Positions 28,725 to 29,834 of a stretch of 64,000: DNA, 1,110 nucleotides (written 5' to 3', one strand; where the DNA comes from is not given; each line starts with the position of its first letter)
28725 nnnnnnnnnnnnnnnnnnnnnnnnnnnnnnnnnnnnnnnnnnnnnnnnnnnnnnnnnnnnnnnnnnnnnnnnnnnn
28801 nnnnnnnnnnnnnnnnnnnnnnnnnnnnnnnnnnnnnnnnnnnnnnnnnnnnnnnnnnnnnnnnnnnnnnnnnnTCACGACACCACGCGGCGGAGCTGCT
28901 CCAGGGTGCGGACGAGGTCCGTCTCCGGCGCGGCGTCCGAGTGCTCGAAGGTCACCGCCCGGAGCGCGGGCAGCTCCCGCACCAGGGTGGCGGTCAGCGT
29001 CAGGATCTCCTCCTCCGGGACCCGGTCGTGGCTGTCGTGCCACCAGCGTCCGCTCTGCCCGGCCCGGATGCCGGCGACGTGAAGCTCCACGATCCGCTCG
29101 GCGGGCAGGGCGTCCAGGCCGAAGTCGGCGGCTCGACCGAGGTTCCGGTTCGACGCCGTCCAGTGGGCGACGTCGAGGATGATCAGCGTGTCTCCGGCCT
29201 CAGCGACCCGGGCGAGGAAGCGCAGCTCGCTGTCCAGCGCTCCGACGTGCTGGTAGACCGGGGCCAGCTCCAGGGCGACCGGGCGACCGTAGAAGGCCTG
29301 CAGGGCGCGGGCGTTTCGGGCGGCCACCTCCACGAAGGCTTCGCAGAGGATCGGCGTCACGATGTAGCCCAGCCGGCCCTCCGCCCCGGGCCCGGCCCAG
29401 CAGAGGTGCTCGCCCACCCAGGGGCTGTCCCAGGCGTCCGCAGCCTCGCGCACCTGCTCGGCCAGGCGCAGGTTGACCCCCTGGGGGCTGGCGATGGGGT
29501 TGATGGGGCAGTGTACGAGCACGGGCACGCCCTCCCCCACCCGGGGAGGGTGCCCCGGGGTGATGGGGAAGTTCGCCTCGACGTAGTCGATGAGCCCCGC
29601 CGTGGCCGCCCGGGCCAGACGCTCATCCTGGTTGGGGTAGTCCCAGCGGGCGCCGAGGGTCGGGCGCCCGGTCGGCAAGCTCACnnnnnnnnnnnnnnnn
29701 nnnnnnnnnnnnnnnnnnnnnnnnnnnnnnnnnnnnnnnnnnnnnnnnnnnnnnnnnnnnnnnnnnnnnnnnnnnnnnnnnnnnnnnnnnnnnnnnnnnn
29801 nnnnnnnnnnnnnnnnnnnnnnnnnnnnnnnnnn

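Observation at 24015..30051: Eight-gene translationally coupled operon: repeat peptide + DUF692 (MbnB/TglH-type) enzyme + partner + arginase-family + TylF methyltransferase + two 2OG oxygenases + double GNAT; candidate undescribed RiPP pathway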

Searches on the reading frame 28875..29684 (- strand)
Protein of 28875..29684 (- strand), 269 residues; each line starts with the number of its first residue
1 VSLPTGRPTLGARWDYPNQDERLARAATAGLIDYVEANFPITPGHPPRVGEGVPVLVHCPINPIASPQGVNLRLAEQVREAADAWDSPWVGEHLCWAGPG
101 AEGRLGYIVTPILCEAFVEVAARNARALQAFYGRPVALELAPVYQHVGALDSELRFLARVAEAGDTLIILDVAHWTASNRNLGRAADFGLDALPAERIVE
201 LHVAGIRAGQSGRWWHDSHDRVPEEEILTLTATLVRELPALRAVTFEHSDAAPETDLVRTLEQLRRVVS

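Call 4: search_protein_families(library=pfam, proteins=[window:28875-29684:-], max_evalue=0.01)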
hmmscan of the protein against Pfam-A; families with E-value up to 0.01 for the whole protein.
window:28875-29684:- (269 aa): 1 family
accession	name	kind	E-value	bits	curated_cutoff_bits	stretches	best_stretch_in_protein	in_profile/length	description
PF05114.20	MbnB_TglH_ChrH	-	8.5e-29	101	25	1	49-266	45-260/263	RiPP precursor modification enzyme MbnB/TglH/ChrH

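Call 6: search_protein_families(library=ncbifam, proteins=[window:28875-29684:-], max_evalue=0.01)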
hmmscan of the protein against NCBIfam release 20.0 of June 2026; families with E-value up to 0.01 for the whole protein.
window:28875-29684:- (269 aa): 3 families
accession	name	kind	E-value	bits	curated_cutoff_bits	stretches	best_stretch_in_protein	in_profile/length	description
NF050151.1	RiPP_MNIO_ApyH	equivalog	2.5e-33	115.4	400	1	27-268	27-280/283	multinuclear non-heme iron-dependent oxidative enzyme ApyH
NF050167.1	MNIO_BufB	equivalog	5.4e-21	75.1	310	1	48-255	43-251/262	MNIO family bufferin maturase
NF003818.2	PRK05409.1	equivalog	1.4e-15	57.6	360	1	51-265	49-261/264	HvfB family MNIO-type RiPP peptide maturase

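Call 8: find_homologous_proteins(query=window:28875-29684:-, max_evalue=1e-10)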
Query window:28875-29684:- (269 aa): 132 proteins with E <= 1e-10 among 7016 candidates; the best 120 are listed.
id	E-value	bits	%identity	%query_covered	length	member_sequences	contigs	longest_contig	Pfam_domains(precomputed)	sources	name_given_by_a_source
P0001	3.5e-177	605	100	100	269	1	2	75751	PF05114.21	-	-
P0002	6.3e-124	431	73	98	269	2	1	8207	PF05114.21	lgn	-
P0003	1.5e-120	420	71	100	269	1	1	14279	PF05114.21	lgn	-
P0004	4.0e-119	415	70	97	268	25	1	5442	PF05114.21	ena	-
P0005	5.3e-118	411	68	96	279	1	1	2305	PF05114.21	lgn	-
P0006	1.4e-117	410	70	98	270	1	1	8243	PF05114.21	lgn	-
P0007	2.8e-117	409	70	96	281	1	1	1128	PF05114.21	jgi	jgi:uncharacterized protein (UPF0276 family)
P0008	4.8e-117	408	65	97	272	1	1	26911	PF05114.21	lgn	-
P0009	1.6e-116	407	67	98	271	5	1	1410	PF05114.21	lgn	-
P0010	2.6e-113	396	61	100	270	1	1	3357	PF05114.21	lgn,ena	-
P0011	4.4e-112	392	64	99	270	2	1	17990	PF05114.21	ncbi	-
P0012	6.4e-111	388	71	93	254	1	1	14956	PF05114.21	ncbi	-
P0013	6.1e-105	369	64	97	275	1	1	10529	PF05114.21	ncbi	-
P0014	6.8e-103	362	60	98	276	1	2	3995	PF05114.21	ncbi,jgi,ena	jgi:uncharacterized protein (UPF0276 family)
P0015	2.3e-102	360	62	97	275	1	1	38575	PF05114.21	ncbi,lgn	ncbi:MAG: DUF692 family multinuclear iron-containing protein [Myxococcota bacterium]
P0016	2.4e-101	357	58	99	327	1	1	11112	PF05114.21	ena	-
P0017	4.5e-101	356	67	88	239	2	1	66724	PF05114.21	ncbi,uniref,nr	ncbi:hypothetical protein Q664_05230 [Archangium violaceum Cb vi76]|uniref:Xylose isomerase-like TIM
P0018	5.7e-100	352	58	97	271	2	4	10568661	PF05114.21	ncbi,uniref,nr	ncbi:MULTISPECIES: DUF692 family multinuclear iron-containing protein [Bradyrhizobium]|uniref:multin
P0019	1.4e-95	338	58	99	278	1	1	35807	PF05114.21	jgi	jgi:uncharacterized protein (UPF0276 family)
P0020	7.8e-94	332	57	99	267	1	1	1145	PF05114.21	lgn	-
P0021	7.3e-90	319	56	99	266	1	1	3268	PF05114.21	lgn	-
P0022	1.7e-86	308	54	95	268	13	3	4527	PF05114.21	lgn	-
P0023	8.8e-86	306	53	96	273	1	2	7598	PF05114.21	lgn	-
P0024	3.8e-85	304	52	97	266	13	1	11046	PF05114.21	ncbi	-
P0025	1.3e-83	299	51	97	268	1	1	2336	PF05114.21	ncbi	-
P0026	7.8e-83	296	51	96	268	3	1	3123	PF05114.21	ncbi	ncbi:MAG: DUF692 family multinuclear iron-containing protein [Alphaproteobacteria bacterium]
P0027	8.5e-83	296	53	98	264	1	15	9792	PF05114.21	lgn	-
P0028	2.4e-82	294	50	96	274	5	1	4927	PF05114.21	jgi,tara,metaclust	tara:strand:+ start:4586 stop:5410 length:825 start_codon:yes stop_codon:yes gene_type:complete|meta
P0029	3.0e-82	294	53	95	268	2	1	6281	PF05114.21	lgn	-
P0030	3.0e-82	294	51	96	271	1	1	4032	PF05114.21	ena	-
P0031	4.1e-82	294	51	97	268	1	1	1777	PF05114.21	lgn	-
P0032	4.8e-82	293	54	96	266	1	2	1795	PF05114.21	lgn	-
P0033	8.0e-82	293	55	96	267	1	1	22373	PF05114.21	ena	-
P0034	3.6e-81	291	53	96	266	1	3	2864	PF05114.21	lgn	-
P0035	5.1e-81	290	51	96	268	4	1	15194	PF05114.21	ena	-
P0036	7.9e-81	289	53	95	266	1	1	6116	PF05114.21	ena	-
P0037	8.1e-81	289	52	96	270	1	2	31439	PF05114.21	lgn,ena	-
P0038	8.8e-81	289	53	96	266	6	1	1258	PF05114.21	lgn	-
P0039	2.2e-80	288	53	96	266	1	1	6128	PF05114.21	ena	-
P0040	3.1e-80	288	54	97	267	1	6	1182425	PF05114.21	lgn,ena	-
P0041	4.0e-80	287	51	96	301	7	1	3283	PF05114.21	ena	-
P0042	1.6e-79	285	53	91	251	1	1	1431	PF05114.21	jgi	jgi:uncharacterized protein (UPF0276 family)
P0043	2.1e-79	285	53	96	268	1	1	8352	PF05114.21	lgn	-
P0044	2.1e-79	285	52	97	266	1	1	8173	PF05114.21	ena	-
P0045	4.7e-79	284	50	96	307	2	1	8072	PF05114.21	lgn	-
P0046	5.1e-79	284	51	96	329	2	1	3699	PF05114.21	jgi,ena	jgi:uncharacterized protein (UPF0276 family)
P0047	5.6e-79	283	50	96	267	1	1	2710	PF05114.21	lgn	-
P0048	6.4e-79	283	52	95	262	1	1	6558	PF05114.21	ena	-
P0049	9.5e-79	283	53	97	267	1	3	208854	PF05114.21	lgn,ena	-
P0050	1.0e-78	283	51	96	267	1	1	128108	PF05114.21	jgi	jgi:uncharacterized protein (UPF0276 family)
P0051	1.2e-78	282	52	97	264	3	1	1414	PF05114.21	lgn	-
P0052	1.6e-78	282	51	96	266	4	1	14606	PF05114.21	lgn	-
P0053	2.6e-78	281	51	96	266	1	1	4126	PF05114.21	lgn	-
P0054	3.6e-78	281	52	96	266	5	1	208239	PF05114.21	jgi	jgi:uncharacterized protein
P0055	7.6e-78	280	52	96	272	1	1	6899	PF05114.21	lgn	-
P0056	1.0e-77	279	52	97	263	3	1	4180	PF05114.21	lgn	-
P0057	1.2e-77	279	51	96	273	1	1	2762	PF05114.21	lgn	-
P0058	1.4e-77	279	51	96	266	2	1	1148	PF05114.21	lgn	-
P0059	2.4e-77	278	50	96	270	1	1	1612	PF05114.21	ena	-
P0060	3.5e-77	278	49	96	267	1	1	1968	PF05114.21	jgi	jgi:uncharacterized protein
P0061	9.1e-77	276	49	96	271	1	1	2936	PF05114.21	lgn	-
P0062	9.4e-77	276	49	96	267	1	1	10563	PF05114.21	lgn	-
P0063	9.5e-77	276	50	98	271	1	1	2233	PF05114.21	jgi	jgi:uncharacterized protein (UPF0276 family)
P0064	9.8e-77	276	52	95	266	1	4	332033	PF05114.21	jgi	jgi:uncharacterized protein (UPF0276 family)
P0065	1.2e-76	276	52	97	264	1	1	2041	PF05114.21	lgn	-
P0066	1.6e-76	275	51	96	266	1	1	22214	PF05114.21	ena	-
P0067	4.0e-76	274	51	96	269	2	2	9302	PF05114.21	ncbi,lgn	-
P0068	2.0e-75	272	52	96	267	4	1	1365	PF05114.21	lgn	-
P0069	2.1e-75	272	51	95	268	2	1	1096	PF05114.21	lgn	-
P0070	3.4e-75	271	51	97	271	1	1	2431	PF05114.21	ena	-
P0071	8.5e-75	270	51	96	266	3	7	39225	PF05114.21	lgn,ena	-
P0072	1.7e-74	269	50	96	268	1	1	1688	PF05114.21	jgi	jgi:uncharacterized protein (UPF0276 family)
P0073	1.7e-74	269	49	96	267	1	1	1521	PF05114.21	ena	-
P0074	2.1e-74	268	50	97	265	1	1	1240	PF05114.21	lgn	-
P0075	4.2e-74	267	49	96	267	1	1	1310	PF05114.21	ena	-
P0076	2.2e-73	265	48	97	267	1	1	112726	PF05114.21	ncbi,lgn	-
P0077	5.7e-73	264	49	95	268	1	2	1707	PF05114.21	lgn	-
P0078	1.5e-72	262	50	96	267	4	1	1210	PF05114.21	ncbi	-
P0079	3.0e-72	261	49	97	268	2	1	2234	PF05114.21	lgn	-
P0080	3.6e-72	261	48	96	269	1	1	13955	PF05114.21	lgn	-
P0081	3.9e-72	261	49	96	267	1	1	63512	PF05114.21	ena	-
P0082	4.5e-72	261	51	96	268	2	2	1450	PF05114.21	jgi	jgi:uncharacterized protein (UPF0276 family)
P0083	5.1e-72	261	47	96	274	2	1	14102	PF05114.21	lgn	-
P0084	1.1e-71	260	49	95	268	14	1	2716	PF05114.21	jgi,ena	-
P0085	1.1e-71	260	49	98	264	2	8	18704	PF05114.21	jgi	jgi:uncharacterized protein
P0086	1.8e-71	259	48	96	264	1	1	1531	PF05114.21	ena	-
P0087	3.0e-71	258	47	99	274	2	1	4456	PF05114.21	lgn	-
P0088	4.6e-71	257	48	96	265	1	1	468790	PF05114.21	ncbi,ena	-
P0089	1.2e-70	256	47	97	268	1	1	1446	PF05114.21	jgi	jgi:uncharacterized protein (UPF0276 family)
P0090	2.8e-69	252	47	96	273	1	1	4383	PF05114.21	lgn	-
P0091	3.3e-69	251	48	96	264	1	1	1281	PF05114.21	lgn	-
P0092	7.9e-65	237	45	96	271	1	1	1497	PF05114.21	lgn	-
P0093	2.2e-63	232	51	81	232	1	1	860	PF05114.21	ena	-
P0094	3.5e-63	232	54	72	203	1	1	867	PF05114.21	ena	-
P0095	4.3e-57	212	39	98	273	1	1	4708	PF05114.21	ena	-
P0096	1.7e-49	187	42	95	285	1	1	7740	PF05114.21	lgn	-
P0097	8.5e-39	152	52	54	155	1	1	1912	PF05114.21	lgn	-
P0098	1.7e-23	101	35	89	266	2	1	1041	PF05114.21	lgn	-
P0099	1.8e-23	101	38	74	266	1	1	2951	PF05114.21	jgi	jgi:uncharacterized protein (UPF0276 family)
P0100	1.1e-22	99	38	81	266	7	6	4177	PF05114.21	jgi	jgi:uncharacterized protein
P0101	2.5e-22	98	36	86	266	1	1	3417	PF05114.21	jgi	jgi:uncharacterized protein (UPF0276 family)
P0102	5.2e-22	97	36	82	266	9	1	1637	PF05114.21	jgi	jgi:uncharacterized protein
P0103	3.6e-21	94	35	83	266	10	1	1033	PF05114.21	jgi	jgi:uncharacterized protein (UPF0276 family)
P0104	4.7e-21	93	35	83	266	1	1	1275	PF05114.21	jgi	jgi:uncharacterized protein (UPF0276 family)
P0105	3.2e-20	91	36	77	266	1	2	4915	PF05114.21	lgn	-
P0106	3.4e-20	91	33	88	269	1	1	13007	PF05114.21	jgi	jgi:uncharacterized protein (UPF0276 family)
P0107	9.9e-20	89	34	83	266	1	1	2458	PF05114.21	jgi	-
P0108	1.5e-19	89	36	65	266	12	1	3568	PF05114.21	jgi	-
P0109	1.5e-19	88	33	88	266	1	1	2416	PF05114.21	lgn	-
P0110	2.0e-19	88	32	86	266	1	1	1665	PF05114.21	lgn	-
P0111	2.5e-19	88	32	88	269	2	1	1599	PF05114.21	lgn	-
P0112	2.6e-19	88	35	83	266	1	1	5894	PF05114.21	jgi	jgi:uncharacterized protein (UPF0276 family)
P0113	7.5e-19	86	37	66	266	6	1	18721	PF05114.21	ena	-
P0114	8.2e-19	86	33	81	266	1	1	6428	PF05114.21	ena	-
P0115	5.3e-18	83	34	88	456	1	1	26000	PF05114.21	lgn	-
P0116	3.9e-17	81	33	92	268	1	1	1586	PF05114.21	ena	-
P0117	5.5e-17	80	33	90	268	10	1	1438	PF05114.21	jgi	-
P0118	2.6e-16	78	31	97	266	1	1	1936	PF05114.21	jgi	jgi:uncharacterized protein (UPF0276 family)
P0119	4.1e-16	77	29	97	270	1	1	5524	PF05114.21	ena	-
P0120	1.3e-15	76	41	57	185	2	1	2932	PF05114.21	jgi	jgi:uncharacterized protein (UPF0276 family)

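Call 13: find_related_loci(query=A1, collection=genome_contigs, flank=10000)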
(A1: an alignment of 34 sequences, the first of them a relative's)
Query A1 (269 aa) in genome_contigs; peptide patterns used: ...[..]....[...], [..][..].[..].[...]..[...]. (x = any residue, [..] = any of these).
65 stretches matched a pattern; 21 encode a relative of the query (tblastn E <= 1e-3); 20 distinct loci.
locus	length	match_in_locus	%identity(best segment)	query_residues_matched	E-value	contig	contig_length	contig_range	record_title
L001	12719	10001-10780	71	10-269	1e-122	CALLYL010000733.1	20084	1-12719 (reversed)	MAG TPA_asm: uncultured Myxococcales bacterium isolate SRR5676476_bin.50_CONCOCT_v1.1_MAG genome assembly, contig: ERZ72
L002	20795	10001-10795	67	4-268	2e-113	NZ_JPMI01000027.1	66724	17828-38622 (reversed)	Archangium violaceum Cb vi76 contig00029, whole genome shotgun sequence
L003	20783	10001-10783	62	5-265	4e-105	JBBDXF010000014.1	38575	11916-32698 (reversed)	MAG: Myxococcota bacterium isolate LejiaD_71_22 Lejia_D_1727_length_38575_cov_13, whole genome shotgun sequence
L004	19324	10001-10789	54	7-269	7e-93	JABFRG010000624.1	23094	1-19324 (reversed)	MAG: Polyangiaceae bacterium isolate P-RSF-IL-17 seq_746, whole genome shotgun sequence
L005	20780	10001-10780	55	10-269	2e-91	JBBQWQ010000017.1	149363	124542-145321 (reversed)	MAG: Polyangiales bacterium isolate Co_metawrap_2065 Cmw_2065_k141_12164330_length_149363_cov_17.9096, whole genome shot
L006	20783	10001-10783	53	9-269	8e-90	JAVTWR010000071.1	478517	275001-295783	MAG: Polyangiaceae bacterium isolate labscale reactor_MAG19 NODE_6_length_478517_cov_26.950960, whole genome shotgun seq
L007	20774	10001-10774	50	10-268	2e-86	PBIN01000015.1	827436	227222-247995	MAG: Rhodospirillaceae bacterium isolate SP3 MHASMcontig_2546317, whole genome shotgun sequence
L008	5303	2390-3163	51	10-268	6e-84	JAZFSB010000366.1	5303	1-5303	MAG: Alphaproteobacteria bacterium isolate BS1bin.27 BS1bin.27_366, whole genome shotgun sequence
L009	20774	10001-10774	47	10-268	4e-83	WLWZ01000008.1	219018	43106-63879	MAG: Alphaproteobacteria bacterium isolate MH-Pat-SR_metabat2_25 NODE_49_length_219018_cov_6.442339, whole genome shotgu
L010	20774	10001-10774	48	10-268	1e-82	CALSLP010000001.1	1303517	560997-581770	MAG: uncultured Alphaproteobacteria bacterium isolate A_MB73 genome assembly, contig: contig_9910_A_MB73, whole genome s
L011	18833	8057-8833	48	10-269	1e-81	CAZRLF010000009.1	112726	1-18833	MAG TPA_asm: uncultured Bacteriovoracaceae bacterium isolate SRP329715_co2_77 genome assembly, contig: NODE_340_length_1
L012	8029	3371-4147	50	8-268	4e-81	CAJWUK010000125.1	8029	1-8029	MAG TPA_asm: uncultured Alphaproteobacteria bacterium isolate ERR599097_bin.30_MetaBAT_v2.12.1_MAG genome assembly, cont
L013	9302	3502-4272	51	10-268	3e-81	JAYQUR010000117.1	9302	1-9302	MAG: Alphaproteobacteria bacterium isolate SD9011_COM_metabat_bins_2.tsv.064_sub NODE_4126_length_9302_cov_6.274467, who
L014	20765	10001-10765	47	10-265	1e-79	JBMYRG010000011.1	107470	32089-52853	MAG: Alphaproteobacteria bacterium isolate ME_XS_2303_bin_60 ME_XS_2303_bin_60_10, whole genome shotgun sequence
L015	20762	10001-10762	48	9-262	5e-73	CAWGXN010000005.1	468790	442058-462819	MAG: uncultured Alphaproteobacteria bacterium isolate MFD01721.bin.2.6 genome assembly, contig: contig_3786, whole genom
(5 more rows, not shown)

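Call 24: find_encoding_contigs(protein=P0001, flank=10000, max_places=3)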
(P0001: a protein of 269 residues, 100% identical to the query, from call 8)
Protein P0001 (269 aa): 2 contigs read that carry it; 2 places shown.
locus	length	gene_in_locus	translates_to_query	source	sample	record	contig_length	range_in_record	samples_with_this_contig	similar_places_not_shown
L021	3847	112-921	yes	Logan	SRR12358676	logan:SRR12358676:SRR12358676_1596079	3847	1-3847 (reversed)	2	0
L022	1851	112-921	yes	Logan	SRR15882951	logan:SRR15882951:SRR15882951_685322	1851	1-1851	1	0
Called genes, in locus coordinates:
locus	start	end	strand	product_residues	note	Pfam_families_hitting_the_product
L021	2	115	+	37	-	?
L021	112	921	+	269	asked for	PF05114:MbnB_TglH_ChrH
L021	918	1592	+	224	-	-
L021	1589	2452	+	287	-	PF00491:Arginase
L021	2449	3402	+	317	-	PF05711:TylF, PF13578:Methyltransf_24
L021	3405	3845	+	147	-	?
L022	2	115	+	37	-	?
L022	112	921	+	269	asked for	PF05114:MbnB_TglH_ChrH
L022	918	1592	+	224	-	-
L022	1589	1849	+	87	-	?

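Call 25: find_encoding_contigs(protein=P0018, flank=10000, max_places=3)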
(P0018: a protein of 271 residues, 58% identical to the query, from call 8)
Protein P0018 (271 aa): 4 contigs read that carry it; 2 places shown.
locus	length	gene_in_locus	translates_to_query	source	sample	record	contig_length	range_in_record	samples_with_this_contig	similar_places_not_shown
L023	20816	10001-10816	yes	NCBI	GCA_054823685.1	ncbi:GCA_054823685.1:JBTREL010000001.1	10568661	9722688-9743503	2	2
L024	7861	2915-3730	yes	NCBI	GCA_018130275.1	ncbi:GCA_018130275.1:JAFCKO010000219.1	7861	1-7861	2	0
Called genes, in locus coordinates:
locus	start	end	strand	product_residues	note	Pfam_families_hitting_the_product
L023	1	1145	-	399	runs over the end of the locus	PF10609:ParA (weak), PF13614:AAA_31 (weak)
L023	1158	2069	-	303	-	PF16976:RcpC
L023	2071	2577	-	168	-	PF01478:Peptidase_A24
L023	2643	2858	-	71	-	-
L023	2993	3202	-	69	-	-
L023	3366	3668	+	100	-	PF00665:rve (weak), PF13683:rve_3 (weak)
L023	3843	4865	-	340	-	PF01548:DEDD_Tnp_IS110, PF02371:Transposase_20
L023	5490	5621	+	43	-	-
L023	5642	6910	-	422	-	PF00872:Transposase_mut, PF10551:MULE (weak)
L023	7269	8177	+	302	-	PF08445:FR47 (faint), PF13508:Acetyltransf_7 (weak), PF00583:Acetyltransf_1, PF13673:Acetyltransf_10, PF13508:Acetyltransf_7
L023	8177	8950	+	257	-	PF13621:Cupin_8, PF08007:JmjC_2 (weak), PF02373:JmjC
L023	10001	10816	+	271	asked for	PF05114:MbnB_TglH_ChrH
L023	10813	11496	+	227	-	-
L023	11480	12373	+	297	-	PF00491:Arginase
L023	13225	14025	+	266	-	PF13661:2OG-FeII_Oxy_4 (faint), PF13640:2OG-FeII_Oxy_3 (weak)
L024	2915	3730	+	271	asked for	PF05114:MbnB_TglH_ChrH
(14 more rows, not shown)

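Call 28: find_encoding_contigs(protein=P0008, flank=10000, max_places=2)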
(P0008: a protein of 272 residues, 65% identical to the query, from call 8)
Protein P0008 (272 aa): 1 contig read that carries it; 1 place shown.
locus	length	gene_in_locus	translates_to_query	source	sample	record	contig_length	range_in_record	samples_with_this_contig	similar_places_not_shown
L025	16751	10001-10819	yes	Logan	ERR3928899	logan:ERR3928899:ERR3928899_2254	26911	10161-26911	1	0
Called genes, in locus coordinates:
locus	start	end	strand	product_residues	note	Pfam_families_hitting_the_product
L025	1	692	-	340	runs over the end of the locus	PF06527:TniQ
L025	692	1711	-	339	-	-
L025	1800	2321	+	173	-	PF13560:HTH_31 (weak)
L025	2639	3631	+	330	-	-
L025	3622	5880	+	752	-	-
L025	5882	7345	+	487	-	PF05621:TniB, PF13401:AAA_22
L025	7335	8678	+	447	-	PF06527:TniQ, PF15978:TnsD (faint)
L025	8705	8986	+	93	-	-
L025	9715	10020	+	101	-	-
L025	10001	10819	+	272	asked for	PF05114:MbnB_TglH_ChrH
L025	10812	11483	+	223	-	-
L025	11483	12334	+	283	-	PF00491:Arginase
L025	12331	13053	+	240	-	PF13640:2OG-FeII_Oxy_3, PF13661:2OG-FeII_Oxy_4 (faint)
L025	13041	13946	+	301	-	PF13673:Acetyltransf_10 (weak), PF13508:Acetyltransf_7, PF14542:Acetyltransf_CG (faint), PF08445:FR47 (faint), PF13527:Acetyltransf_9 (faint), PF00583:Acetyltransf_1, PF13673:Acetyltransf_10, PF13508:Acetyltransf_7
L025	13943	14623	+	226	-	PF02373:JmjC (weak), PF13621:Cupin_8 (weak)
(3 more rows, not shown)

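Call 29: find_encoding_contigs(protein=P0011, flank=10000, max_places=2)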
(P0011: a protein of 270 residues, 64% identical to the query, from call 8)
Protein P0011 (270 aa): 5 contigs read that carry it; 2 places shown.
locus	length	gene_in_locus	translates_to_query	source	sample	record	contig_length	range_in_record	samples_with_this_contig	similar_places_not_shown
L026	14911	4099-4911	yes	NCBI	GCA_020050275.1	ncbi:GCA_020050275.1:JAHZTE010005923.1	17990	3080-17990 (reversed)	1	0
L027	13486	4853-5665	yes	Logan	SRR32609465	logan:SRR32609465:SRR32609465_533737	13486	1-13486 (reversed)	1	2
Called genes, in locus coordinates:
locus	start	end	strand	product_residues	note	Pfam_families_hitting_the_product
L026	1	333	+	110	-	?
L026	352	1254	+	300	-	PF01904:DUF72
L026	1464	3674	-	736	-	PF02310:B12-binding (faint), PF04055:Radical_SAM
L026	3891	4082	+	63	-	-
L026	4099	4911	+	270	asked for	PF05114:MbnB_TglH_ChrH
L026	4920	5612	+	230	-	-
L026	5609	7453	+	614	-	PF00491:Arginase, PF05711:TylF, PF13578:Methyltransf_24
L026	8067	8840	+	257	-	PF13661:2OG-FeII_Oxy_4 (faint)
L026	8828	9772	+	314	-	PF13302:Acetyltransf_3 (faint), PF00583:Acetyltransf_1 (weak), PF13508:Acetyltransf_7 (weak), PF00583:Acetyltransf_1, PF13673:Acetyltransf_10, PF13508:Acetyltransf_7, PF08445:FR47 (weak)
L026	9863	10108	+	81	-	-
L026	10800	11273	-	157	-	PF04002:RadC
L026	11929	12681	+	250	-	PF01209:Ubie_methyltran, PF13489:Methyltransf_23, PF02353:CMAS (weak), PF13649:Methyltransf_25, PF13847:Methyltransf_31, PF08241:Methyltransf_11, PF08242:Methyltransf_12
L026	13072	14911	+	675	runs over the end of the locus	PF02463:SMC_N (weak), PF11398:DUF2813 (faint), PF13175:AAA_15, PF13476:AAA_23, PF13175:AAA_15, PF13304:AAA_21, PF20469:OLD-like_TOPRIM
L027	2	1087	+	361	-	?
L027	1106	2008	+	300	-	PF01904:DUF72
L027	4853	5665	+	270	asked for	PF05114:MbnB_TglH_ChrH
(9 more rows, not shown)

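Call 30: find_encoding_contigs(protein=P0019, flank=10000, max_places=2)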
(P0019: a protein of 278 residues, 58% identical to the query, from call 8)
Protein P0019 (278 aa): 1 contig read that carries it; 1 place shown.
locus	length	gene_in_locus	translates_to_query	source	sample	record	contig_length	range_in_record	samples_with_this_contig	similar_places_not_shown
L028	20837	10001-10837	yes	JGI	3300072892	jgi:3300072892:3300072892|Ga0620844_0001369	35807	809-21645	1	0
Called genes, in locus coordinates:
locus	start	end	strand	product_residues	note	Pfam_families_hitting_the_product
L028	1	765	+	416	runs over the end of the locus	PF13356:Arm-DNA-bind_3, PF22022:Phage_int_M, PF00589:Phage_integrase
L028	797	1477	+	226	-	-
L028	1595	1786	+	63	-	PF12728:HTH_17 (weak)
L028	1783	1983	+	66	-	-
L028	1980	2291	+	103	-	-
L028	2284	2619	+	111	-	-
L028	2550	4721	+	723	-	PF06048:DUF927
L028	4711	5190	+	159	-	-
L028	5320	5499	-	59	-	-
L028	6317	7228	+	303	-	PF13302:Acetyltransf_3 (faint), PF00583:Acetyltransf_1 (weak), PF13673:Acetyltransf_10, PF13508:Acetyltransf_7, PF14542:Acetyltransf_CG (faint), PF00583:Acetyltransf_1, PF13673:Acetyltransf_10, PF13508:Acetyltransf_7, +2 more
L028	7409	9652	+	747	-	PF02310:B12-binding (weak), PF04055:Radical_SAM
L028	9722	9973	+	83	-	-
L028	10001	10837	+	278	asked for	PF05114:MbnB_TglH_ChrH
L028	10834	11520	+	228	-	-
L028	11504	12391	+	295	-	PF00491:Arginase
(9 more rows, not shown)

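Call 34: search_solved_structures(query=window:28875-29684:-, max_evalue=0.001)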
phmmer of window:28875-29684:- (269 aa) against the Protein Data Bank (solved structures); distinct sequences matched with E-value up to 0.001: 1.
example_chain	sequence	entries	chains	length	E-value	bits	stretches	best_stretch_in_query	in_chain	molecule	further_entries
8hci_D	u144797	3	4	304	8.9e-13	51.5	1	82-247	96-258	DUF692 family protein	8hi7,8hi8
